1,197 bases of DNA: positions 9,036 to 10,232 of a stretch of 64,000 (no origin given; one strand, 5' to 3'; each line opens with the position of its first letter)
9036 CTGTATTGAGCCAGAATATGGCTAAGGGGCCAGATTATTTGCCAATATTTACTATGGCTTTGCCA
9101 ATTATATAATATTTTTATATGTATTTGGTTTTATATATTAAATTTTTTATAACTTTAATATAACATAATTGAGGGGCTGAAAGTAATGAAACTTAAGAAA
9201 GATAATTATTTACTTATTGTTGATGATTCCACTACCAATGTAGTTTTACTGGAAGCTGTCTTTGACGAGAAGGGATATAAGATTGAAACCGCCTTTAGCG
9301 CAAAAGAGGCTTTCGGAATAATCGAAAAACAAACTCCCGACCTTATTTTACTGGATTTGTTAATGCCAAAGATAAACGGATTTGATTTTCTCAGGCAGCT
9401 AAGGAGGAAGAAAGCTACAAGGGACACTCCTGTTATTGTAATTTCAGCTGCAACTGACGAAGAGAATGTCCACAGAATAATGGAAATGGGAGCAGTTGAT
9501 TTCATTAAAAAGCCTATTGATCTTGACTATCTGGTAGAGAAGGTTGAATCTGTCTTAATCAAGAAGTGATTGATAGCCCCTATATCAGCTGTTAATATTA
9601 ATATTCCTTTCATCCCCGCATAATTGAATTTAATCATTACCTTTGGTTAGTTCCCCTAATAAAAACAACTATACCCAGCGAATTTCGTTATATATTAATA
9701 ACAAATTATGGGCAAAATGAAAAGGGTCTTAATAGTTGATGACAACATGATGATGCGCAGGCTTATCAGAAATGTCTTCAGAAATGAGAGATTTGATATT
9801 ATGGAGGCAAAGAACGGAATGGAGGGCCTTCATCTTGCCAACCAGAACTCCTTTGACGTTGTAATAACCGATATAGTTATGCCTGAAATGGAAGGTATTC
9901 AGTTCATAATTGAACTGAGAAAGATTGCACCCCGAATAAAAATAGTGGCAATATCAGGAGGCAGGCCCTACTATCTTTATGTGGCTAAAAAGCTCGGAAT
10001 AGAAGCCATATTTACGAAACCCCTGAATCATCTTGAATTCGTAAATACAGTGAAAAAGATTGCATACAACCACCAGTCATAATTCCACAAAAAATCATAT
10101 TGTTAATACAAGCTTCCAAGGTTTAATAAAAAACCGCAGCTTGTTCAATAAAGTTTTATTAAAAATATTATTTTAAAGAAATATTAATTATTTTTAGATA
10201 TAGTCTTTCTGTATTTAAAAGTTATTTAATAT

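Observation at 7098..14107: Candidate undescribed signalling module: Crp/Fnr, three lone receivers, output-less GAF/PAS sensor and degenerate hybrid kinase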

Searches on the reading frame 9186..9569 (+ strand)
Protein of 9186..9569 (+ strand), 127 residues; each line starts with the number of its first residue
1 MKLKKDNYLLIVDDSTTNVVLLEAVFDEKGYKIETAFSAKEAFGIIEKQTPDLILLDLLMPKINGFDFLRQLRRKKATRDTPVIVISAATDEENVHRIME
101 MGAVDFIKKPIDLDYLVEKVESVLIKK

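Call 3: search_protein_families(library=pfam, proteins=[window:9186-9569:+], max_evalue=0.01)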
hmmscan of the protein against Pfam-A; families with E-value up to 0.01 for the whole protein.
window:9186-9569:+ (127 aa): 3 families
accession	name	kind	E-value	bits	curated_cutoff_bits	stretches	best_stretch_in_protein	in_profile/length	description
PF00072.30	Response_reg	-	1.3e-30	106.3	30.2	1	10-121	2-111/111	Response regulator receiver domain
PF20161.5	VpsR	-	0.0021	18.2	23.7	1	23-118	24-118/121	VpsR domain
PF23198.2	PDE8A_N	-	0.0028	18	29.6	1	25-106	29-111/147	PDE8A-like, N-terminal domain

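Call 4: search_protein_families(library=ncbifam, proteins=[window:9186-9569:+], max_evalue=0.01)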
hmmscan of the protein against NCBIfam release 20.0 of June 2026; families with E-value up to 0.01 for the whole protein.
window:9186-9569:+ (127 aa): 102 families (the best 25 are shown)
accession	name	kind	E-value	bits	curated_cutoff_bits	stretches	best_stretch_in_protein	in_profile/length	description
NF007135.0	PRK09581.1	equivalog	9.7e-28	97.2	474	1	9-123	5-119/457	PleD family two-component system response regulator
TIGR02154.1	PhoB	equivalog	7.5e-26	90.8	296.2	1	7-124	3-120/226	phosphate regulon transcriptional regulator PhoB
NF053854.1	RespRegPhoBBctds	equivalog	2.8e-23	82.5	270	1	9-125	1-116/225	two-component system response regulator PhoB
NF045717.1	DVU0259_DivK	exception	4.9e-23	81.5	160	1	9-124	5-116/117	DVU0259 family response regulator domain-containing protein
NF007969.0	PRK10693.1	equivalog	6.6e-21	74.7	329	1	7-124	8-124/337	two-component system response regulator RssB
NF040689.1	MtrAB_MtrA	equivalog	1.6e-20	73.4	300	1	9-124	1-113/219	MtrAB system response regulator MtrA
NF045944.1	ResRegRpaBCyano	equivalog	3.6e-20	72.3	330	1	10-124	1-112/229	response regulator transcription factor RpaB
TIGR01818.1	ntrC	equivalog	5.2e-20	71.7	558.6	1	10-122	2-112/463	nitrogen regulation protein NR(I)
NF041880.1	EPS_EpsF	equivalog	7e-20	71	900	1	12-123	1-113/492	response regulator EpsF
TIGR02875.1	spore_0_A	equivalog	2.1e-19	69.8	200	1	9-124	5-122/262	sporulation transcription factor Spo0A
NF008318.0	PRK11107.1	equivalog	2.2e-19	69.1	890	1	8-118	669-779/920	two-component sensor histidine kinase BarA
NF045505.1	RR_RssB_Pseudo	equivalog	3.8e-19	69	700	1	6-114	5-112/394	two-component system response regulator RssB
NF011874.0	PRK15347.1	equivalog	6.7e-19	67.4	852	1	9-121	693-807/921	two component system sensor kinase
NF038297.2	hybrid_HK_HrmK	equivalog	8.8e-19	67.6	725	1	5-120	489-604/607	hybrid histidine kinase/response regulator HrmK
NF041733.1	resp_reg_CseB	equivalog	9.8e-19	67.6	350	1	9-124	3-115/228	two-component system response regulator CseB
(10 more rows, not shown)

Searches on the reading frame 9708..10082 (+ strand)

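Call 3: search_protein_families(library=pfam, proteins=[window:9708-10082:+], max_evalue=0.01)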
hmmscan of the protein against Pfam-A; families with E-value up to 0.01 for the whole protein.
window:9708-10082:+ (124 aa): 1 family
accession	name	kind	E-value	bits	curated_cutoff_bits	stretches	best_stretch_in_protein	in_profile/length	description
PF00072.30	Response_reg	-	3.3e-23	82.4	30.2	1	7-115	1-110/111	Response regulator receiver domain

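Call 4: search_protein_families(library=ncbifam, proteins=[window:9708-10082:+], max_evalue=0.01)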
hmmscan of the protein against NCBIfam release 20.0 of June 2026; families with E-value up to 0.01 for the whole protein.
window:9708-10082:+ (124 aa): 93 families (the best 25 are shown)
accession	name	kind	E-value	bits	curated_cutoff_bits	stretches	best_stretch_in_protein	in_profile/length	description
NF007969.0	PRK10693.1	equivalog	1.2e-17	63.9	329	1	5-112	8-116/337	two-component system response regulator RssB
NF046022.1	RespRegCpdRBruc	equivalog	1.8e-17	63.4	180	1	4-118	1-116/120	cell cycle two-component system response regulator CpdR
NF052596.1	RR_EAL_PvrR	equivalog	5.1e-17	61.6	580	1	4-119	3-125/398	response regulator cyclic di-GMP phosphodiesterase PvrR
NF041367.1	CheY_Halo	equivalog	6.9e-17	61.9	200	1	7-118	1-113/114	chemotaxis protein CheY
NF053512.1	nitric_RR_NosR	exception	5.5e-16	58.6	400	1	7-84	1-78/422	response regulator c-di-GMP phosphodiesterase, NosR family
NF008469.0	PRK11361.1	equivalog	2.4e-15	56.2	714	1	1-81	1-81/461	acetoacetate metabolism transcriptional regulator AtoC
NF046020.1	HisKinCckABruc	equivalog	8.2e-15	53.7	1000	1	4-84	749-831/868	cell cycle histidine kinase CckA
NF045505.1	RR_RssB_Pseudo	equivalog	2.1e-14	53.4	700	1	6-114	7-116/394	two-component system response regulator RssB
NF001965.0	PRK00742.1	subfamily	7.4e-14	51.7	293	1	5-83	4-83/357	chemotaxis-specific protein-glutamate methyltransferase CheB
NF045717.1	DVU0259_DivK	exception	2.5e-13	50.2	160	1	4-117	2-114/117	DVU0259 family response regulator domain-containing protein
NF011695.0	PRK15115.1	equivalog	2.6e-13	49.5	763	1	4-115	6-118/445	two-component system response regulator GlrR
NF008199.0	PRK10955.1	equivalog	3.8e-13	49.9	341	1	4-118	1-114/232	envelope stress response regulator transcription factor CpxR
NF007135.0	PRK09581.1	equivalog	4e-13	49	474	1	5-116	3-117/457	PleD family two-component system response regulator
NF047465.1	hybrid_HK_LvrA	exception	9.4e-13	47.1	1200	1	4-75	467-537/819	hybrid histidine kinase/response regulator LvrA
NF045991.1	RespRegCtrARhodob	equivalog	1.1e-12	48.2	350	1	6-118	2-115/224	response regulator transcription factor CtrA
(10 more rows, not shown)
